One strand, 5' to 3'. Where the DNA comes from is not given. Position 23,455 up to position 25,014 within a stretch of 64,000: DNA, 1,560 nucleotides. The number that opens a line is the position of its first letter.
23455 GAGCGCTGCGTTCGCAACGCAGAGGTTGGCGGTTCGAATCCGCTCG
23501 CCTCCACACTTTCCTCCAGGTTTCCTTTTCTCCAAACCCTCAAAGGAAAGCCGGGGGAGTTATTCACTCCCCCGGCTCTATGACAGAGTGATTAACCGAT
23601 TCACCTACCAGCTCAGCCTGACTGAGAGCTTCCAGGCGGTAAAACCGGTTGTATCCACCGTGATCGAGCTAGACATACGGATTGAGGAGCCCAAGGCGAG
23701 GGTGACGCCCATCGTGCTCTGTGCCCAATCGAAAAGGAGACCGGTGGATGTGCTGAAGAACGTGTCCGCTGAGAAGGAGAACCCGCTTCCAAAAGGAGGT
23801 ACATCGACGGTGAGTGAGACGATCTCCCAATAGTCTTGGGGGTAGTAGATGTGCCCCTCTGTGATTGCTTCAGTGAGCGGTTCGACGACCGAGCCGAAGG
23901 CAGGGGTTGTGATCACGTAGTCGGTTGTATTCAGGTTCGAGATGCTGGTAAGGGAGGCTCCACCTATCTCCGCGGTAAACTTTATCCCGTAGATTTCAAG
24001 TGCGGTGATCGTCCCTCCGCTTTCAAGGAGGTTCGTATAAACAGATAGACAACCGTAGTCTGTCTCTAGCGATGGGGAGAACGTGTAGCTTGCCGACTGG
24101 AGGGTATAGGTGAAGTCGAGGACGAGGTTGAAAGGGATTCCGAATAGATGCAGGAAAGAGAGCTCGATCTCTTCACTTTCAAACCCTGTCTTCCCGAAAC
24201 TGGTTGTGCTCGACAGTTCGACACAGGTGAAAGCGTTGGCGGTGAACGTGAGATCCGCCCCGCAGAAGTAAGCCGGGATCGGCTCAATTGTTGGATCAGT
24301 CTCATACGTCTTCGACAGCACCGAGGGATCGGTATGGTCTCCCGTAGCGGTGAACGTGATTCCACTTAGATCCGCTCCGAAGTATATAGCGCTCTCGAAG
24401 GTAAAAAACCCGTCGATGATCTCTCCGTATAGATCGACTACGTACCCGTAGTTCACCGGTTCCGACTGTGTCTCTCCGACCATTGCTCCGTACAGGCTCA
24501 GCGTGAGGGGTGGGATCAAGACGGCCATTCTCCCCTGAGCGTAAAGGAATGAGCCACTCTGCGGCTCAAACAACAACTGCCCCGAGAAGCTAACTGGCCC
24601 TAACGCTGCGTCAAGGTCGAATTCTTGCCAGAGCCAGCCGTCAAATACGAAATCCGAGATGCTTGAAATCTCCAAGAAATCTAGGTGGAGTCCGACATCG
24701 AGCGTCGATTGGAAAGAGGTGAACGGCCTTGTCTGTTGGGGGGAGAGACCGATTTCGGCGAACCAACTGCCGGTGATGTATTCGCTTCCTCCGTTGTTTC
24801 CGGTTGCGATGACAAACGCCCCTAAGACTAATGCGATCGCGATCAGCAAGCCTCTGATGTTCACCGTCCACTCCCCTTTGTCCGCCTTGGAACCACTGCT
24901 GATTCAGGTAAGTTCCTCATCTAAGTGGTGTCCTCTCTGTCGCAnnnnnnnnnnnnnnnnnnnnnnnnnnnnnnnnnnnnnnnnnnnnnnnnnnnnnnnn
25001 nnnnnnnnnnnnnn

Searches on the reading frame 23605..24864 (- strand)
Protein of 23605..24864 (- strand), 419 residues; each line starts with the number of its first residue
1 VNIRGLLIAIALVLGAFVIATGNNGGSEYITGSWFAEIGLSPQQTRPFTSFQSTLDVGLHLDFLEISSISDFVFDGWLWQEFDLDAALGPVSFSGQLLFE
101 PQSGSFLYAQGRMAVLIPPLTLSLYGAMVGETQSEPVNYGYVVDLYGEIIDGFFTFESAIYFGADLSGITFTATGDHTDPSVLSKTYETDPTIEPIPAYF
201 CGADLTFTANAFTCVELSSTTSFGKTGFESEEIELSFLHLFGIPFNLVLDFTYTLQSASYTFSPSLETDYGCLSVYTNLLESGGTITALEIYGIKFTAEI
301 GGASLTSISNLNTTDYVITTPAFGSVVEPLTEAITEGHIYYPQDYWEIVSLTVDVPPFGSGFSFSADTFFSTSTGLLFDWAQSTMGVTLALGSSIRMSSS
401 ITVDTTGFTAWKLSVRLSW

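Call 5: search_protein_families(library=pfam, proteins=[window:23605-24864:-], max_evalue=0.1)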
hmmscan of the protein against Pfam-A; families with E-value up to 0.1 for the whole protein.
window:23605-24864:- (419 aa): 0 families

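Call 6: search_protein_families(library=ncbifam, proteins=[window:23605-24864:-], max_evalue=0.1)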
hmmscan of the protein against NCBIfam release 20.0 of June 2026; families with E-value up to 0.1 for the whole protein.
window:23605-24864:- (419 aa): 0 families

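Call 66: search_solved_structures(query=window:23605-24864:-, max_evalue=10)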
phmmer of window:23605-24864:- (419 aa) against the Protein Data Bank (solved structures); distinct sequences matched with E-value up to 10: 2.
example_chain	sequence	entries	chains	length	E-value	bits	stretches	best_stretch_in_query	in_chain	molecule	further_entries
8j3o_A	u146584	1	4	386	1.2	11.3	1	307-356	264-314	Formate dehydrogenase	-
8j3p_A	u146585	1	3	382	1.2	11.3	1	307-356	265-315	Formate dehydrogenase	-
